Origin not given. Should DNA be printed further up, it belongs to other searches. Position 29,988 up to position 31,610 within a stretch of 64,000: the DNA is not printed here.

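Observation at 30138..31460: Flavin-dependent halogenase with both signature motifs intact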

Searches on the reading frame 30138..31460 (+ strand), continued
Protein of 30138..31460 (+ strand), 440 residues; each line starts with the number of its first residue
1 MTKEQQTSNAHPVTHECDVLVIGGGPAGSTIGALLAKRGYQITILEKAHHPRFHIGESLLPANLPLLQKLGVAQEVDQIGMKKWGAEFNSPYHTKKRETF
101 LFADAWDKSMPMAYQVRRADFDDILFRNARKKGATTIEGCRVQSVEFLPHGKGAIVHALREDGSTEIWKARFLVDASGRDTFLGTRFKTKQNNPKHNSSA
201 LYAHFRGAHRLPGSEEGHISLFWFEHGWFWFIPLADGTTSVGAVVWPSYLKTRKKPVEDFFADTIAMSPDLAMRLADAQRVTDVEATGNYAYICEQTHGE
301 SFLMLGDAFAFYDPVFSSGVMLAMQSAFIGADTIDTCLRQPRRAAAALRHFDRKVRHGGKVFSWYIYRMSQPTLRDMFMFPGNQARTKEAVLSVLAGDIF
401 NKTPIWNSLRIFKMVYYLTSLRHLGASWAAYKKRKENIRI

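Call 30: find_related_loci(query=A1, collection=genome_contigs, flank=10000)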
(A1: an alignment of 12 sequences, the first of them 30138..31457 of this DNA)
Query A1 (440 aa) in genome_contigs; peptide patterns used: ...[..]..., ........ (x = any residue, [..] = any of these).
600 stretches matched a pattern (row limit reached: there are more); 594 encode a relative of the query (tblastn E <= 1e-3); the best 80 are kept; 80 distinct loci.
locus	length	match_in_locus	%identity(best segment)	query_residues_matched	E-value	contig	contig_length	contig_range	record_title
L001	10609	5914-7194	67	12-439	0e+0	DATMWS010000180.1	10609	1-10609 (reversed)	MAG TPA_asm: Thiobacillus sp. isolate SMAG_U13100 k141_152654, whole genome shotgun sequence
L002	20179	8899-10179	69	11-438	0e+0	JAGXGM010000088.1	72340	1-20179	MAG: Hydrogenophilales bacterium isolate LH_M39 k141_1591527, whole genome shotgun sequence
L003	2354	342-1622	67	12-439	0e+0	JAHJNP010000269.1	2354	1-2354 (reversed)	MAG: Gammaproteobacteria bacterium isolate Old_saline_glass_biofilm.mb.6 Old_saline_glass_bi.mb.6_k141_48799, whole geno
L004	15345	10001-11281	68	12-439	0e+0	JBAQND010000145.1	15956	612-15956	MAG: Thiobacillus sp. isolate MFD12042_ilm_asm_bin11 k127_8577, whole genome shotgun sequence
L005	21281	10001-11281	66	12-439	0e+0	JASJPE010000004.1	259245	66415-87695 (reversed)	MAG: Thiobacillus sp. isolate MAG_149 NODE_22_length_259245_cov_18.761854, whole genome shotgun sequence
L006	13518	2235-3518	67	11-439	0e+0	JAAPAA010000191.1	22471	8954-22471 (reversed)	MAG: Thiobacillaceae bacterium isolate AHI16 k141_671043, whole genome shotgun sequence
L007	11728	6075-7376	67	5-439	0e+0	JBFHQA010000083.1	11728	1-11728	MAG: Thiobacillus sp. isolate Mix_sand08.2021.06.G.60 k141_195864_length_11728_cov_11.6307, whole genome shotgun sequenc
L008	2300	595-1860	68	17-439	0e+0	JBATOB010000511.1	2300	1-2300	MAG: Chromatiaceae bacterium isolate MFD10518_ilm_asm_bin1 k127_98273, whole genome shotgun sequence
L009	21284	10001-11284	65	11-439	0e+0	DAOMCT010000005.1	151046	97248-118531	MAG TPA_asm: Thiobacillus sp. isolate AMR_MDS_5073 NODE_95_length_151046_cov_69.259717, whole genome shotgun sequence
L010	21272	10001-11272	68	16-439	0e+0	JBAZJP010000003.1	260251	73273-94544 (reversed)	MAG: Sulfuriferula sp. isolate SO_2017_LW4_122 scaffold_125_c1_LW137-91_2017, whole genome shotgun sequence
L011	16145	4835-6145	64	4-440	0e+0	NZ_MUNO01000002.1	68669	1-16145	Polaromonas sp. A23 NODE_19_length_68669_cov_11.6637_ID_37, whole genome shotgun sequence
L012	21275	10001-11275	66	16-440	0e+0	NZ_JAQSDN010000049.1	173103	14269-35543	MAG: Polaromonas sp. isolate D1-2020 MAG014 NODE_47_length_173103_cov_26.289238, whole genome shotgun sequence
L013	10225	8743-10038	65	8-439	0e+0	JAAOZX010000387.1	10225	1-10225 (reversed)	MAG: Comamonadaceae bacterium isolate AHI15 k141_806192, whole genome shotgun sequence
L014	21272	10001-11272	67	15-439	0e+0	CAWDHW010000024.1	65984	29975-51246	MAG: uncultured Gammaproteobacteria bacterium isolate MFD04716.bin.1.223 genome assembly, contig: contig_48888, whole ge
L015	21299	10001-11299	63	6-439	0e+0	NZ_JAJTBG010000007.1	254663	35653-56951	MAG: Oryzomicrobium sp. isolate MS_R1_15 NODE_13_length_254663_cov_15.086101, whole genome shotgun sequence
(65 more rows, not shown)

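Call 42: search_protein_representatives(protein=window:30138-31457:+)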
Query: 440 residues. Proteins with E-value up to 0.001 (for the whole library): 16037; up to 1e-10: 5885; up to 1e-30: 950. The best 150 are listed.
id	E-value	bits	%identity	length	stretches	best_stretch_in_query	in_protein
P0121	7.6e-168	575.3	60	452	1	10-438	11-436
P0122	1.0e-167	574.9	61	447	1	16-439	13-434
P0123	2.6e-138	478.0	52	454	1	14-427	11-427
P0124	1.8e-130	452.1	48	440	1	11-433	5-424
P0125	2.7e-125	435.1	48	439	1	14-427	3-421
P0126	1.2e-123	429.7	48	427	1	16-422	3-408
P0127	2.3e-123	428.7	47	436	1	15-438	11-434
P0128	5.3e-123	427.5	47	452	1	13-439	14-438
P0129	9.8e-118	410.2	47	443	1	16-438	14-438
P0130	1.3e-114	399.9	45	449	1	11-437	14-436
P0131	4.2e-112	391.6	45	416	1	15-421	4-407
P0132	2.5e-110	385.8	46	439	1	17-422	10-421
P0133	6.0e-109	381.2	45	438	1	20-434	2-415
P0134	6.3e-108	377.9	44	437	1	15-422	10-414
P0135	4.8e-107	375.0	47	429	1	14-436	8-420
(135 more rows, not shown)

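Call 43: list_cluster_members(proteins=[P0121, P0123, P0124, P0125, P0126, P0127, P0128, P0129, P0130, P0131])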
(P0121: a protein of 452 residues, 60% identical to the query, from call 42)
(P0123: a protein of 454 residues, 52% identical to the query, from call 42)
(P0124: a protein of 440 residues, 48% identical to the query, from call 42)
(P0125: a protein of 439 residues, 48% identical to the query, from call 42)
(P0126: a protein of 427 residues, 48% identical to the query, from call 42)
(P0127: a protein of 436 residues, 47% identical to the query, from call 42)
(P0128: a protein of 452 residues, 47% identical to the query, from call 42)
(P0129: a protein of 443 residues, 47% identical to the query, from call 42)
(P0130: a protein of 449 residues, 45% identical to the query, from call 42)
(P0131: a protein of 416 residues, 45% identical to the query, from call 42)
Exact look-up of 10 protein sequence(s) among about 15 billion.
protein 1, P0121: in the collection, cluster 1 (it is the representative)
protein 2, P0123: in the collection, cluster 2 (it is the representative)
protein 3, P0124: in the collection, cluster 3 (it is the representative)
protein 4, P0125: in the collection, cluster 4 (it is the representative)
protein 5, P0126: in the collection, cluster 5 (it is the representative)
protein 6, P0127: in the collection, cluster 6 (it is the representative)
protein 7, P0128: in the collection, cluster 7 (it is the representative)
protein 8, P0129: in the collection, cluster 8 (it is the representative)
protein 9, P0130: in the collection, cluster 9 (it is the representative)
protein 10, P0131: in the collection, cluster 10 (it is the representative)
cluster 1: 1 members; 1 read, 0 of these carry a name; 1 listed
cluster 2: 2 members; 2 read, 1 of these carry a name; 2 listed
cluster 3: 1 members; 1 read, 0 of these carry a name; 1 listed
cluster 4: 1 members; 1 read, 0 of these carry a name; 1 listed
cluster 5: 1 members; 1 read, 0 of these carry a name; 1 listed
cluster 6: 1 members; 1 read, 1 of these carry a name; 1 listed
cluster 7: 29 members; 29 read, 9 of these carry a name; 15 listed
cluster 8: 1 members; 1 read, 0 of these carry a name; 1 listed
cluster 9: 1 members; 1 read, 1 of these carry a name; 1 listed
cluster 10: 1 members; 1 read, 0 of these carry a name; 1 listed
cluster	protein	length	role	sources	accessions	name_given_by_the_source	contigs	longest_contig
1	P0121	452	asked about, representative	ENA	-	-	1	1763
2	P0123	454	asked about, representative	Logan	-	-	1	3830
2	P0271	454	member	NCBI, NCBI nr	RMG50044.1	MAG: NAD(P)/FAD-dependent oxidoreductase [Gammaproteobacteria bacterium]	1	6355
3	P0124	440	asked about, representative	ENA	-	-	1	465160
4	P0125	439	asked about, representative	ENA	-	-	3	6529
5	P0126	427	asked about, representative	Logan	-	-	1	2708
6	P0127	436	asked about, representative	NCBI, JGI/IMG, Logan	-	flavin-dependent dehydrogenase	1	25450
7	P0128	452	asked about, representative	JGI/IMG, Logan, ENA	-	flavin-dependent dehydrogenase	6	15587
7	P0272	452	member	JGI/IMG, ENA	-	flavin-dependent dehydrogenase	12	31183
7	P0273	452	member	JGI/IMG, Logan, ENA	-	flavin-dependent dehydrogenase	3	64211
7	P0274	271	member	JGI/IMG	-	flavin-dependent dehydrogenase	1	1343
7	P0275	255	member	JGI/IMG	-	flavin-dependent dehydrogenase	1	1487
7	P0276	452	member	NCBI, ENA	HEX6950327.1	MAG TPA: NAD(P)/FAD-dependent oxidoreductase [Nitrospira sp.]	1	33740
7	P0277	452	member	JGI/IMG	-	flavin-dependent dehydrogenase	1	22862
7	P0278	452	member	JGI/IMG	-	flavin-dependent dehydrogenase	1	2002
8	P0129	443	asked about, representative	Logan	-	-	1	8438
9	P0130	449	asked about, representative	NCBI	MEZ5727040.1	MAG: NAD(P)/FAD-dependent oxidoreductase [Burkholderiaceae bacterium]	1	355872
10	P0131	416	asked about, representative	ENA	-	-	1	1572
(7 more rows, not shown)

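Call 55: search_solved_structures(query=A2, max_evalue=1e-10, show_alignments=5)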
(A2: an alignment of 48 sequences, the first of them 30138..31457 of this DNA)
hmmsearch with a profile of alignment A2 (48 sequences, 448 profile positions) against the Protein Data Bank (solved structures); distinct sequences matched with E-value up to 1e-10: 25.
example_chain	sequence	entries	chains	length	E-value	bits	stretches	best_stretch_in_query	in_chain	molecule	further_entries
3e1t_A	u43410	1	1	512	1.2e-73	251.5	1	15-410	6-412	Halogenase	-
8zop_A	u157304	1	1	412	1.1e-72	248.4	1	11-357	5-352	Halogenase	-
7fco_A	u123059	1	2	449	2.9e-69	237.1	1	17-401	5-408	ChlB4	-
5buk_A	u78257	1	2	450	1.3e-68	234.9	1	14-402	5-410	FADH2-dependent halogenase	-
5dbj_E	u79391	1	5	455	8.6e-65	222.3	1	13-401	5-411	FADH2-dependent halogenase PltA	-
3nix_A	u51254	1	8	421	1.1e-61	212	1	14-404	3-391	Flavoprotein/dehydrogenase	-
3i3l_A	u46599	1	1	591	6e-59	203.1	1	12-366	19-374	Alkylhalidase CmlS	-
8gu0_A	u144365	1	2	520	1.7e-58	201.6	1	14-362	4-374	Non-heme halogenase radH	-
5bul_A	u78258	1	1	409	1e-52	182.5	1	15-339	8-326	flavin-dependent halogenase triple mutant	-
5bva_A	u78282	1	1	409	1e-51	179.2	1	15-376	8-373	flavin-dependent halogenase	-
7v0b_A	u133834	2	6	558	1.1e-29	106.6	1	7-320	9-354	Tetracycline 7-halogenase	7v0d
7xgb_A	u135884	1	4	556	1.1e-29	106.6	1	7-320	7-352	Tetracycline 7-halogenase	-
6bzt_A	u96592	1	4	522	6.4e-20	74.4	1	11-329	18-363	Halogenase PltM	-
6bza_A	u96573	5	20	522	9.8e-20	73.8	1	11-329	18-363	Halogenase PltM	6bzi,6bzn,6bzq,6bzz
8uiu_A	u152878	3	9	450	2.3e-14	56.1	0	217-360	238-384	Flavin monooxygenase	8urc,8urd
3oz2_A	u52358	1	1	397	2.8e-11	45.9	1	16-357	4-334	Digeranylgeranylglycerophospholipid reductase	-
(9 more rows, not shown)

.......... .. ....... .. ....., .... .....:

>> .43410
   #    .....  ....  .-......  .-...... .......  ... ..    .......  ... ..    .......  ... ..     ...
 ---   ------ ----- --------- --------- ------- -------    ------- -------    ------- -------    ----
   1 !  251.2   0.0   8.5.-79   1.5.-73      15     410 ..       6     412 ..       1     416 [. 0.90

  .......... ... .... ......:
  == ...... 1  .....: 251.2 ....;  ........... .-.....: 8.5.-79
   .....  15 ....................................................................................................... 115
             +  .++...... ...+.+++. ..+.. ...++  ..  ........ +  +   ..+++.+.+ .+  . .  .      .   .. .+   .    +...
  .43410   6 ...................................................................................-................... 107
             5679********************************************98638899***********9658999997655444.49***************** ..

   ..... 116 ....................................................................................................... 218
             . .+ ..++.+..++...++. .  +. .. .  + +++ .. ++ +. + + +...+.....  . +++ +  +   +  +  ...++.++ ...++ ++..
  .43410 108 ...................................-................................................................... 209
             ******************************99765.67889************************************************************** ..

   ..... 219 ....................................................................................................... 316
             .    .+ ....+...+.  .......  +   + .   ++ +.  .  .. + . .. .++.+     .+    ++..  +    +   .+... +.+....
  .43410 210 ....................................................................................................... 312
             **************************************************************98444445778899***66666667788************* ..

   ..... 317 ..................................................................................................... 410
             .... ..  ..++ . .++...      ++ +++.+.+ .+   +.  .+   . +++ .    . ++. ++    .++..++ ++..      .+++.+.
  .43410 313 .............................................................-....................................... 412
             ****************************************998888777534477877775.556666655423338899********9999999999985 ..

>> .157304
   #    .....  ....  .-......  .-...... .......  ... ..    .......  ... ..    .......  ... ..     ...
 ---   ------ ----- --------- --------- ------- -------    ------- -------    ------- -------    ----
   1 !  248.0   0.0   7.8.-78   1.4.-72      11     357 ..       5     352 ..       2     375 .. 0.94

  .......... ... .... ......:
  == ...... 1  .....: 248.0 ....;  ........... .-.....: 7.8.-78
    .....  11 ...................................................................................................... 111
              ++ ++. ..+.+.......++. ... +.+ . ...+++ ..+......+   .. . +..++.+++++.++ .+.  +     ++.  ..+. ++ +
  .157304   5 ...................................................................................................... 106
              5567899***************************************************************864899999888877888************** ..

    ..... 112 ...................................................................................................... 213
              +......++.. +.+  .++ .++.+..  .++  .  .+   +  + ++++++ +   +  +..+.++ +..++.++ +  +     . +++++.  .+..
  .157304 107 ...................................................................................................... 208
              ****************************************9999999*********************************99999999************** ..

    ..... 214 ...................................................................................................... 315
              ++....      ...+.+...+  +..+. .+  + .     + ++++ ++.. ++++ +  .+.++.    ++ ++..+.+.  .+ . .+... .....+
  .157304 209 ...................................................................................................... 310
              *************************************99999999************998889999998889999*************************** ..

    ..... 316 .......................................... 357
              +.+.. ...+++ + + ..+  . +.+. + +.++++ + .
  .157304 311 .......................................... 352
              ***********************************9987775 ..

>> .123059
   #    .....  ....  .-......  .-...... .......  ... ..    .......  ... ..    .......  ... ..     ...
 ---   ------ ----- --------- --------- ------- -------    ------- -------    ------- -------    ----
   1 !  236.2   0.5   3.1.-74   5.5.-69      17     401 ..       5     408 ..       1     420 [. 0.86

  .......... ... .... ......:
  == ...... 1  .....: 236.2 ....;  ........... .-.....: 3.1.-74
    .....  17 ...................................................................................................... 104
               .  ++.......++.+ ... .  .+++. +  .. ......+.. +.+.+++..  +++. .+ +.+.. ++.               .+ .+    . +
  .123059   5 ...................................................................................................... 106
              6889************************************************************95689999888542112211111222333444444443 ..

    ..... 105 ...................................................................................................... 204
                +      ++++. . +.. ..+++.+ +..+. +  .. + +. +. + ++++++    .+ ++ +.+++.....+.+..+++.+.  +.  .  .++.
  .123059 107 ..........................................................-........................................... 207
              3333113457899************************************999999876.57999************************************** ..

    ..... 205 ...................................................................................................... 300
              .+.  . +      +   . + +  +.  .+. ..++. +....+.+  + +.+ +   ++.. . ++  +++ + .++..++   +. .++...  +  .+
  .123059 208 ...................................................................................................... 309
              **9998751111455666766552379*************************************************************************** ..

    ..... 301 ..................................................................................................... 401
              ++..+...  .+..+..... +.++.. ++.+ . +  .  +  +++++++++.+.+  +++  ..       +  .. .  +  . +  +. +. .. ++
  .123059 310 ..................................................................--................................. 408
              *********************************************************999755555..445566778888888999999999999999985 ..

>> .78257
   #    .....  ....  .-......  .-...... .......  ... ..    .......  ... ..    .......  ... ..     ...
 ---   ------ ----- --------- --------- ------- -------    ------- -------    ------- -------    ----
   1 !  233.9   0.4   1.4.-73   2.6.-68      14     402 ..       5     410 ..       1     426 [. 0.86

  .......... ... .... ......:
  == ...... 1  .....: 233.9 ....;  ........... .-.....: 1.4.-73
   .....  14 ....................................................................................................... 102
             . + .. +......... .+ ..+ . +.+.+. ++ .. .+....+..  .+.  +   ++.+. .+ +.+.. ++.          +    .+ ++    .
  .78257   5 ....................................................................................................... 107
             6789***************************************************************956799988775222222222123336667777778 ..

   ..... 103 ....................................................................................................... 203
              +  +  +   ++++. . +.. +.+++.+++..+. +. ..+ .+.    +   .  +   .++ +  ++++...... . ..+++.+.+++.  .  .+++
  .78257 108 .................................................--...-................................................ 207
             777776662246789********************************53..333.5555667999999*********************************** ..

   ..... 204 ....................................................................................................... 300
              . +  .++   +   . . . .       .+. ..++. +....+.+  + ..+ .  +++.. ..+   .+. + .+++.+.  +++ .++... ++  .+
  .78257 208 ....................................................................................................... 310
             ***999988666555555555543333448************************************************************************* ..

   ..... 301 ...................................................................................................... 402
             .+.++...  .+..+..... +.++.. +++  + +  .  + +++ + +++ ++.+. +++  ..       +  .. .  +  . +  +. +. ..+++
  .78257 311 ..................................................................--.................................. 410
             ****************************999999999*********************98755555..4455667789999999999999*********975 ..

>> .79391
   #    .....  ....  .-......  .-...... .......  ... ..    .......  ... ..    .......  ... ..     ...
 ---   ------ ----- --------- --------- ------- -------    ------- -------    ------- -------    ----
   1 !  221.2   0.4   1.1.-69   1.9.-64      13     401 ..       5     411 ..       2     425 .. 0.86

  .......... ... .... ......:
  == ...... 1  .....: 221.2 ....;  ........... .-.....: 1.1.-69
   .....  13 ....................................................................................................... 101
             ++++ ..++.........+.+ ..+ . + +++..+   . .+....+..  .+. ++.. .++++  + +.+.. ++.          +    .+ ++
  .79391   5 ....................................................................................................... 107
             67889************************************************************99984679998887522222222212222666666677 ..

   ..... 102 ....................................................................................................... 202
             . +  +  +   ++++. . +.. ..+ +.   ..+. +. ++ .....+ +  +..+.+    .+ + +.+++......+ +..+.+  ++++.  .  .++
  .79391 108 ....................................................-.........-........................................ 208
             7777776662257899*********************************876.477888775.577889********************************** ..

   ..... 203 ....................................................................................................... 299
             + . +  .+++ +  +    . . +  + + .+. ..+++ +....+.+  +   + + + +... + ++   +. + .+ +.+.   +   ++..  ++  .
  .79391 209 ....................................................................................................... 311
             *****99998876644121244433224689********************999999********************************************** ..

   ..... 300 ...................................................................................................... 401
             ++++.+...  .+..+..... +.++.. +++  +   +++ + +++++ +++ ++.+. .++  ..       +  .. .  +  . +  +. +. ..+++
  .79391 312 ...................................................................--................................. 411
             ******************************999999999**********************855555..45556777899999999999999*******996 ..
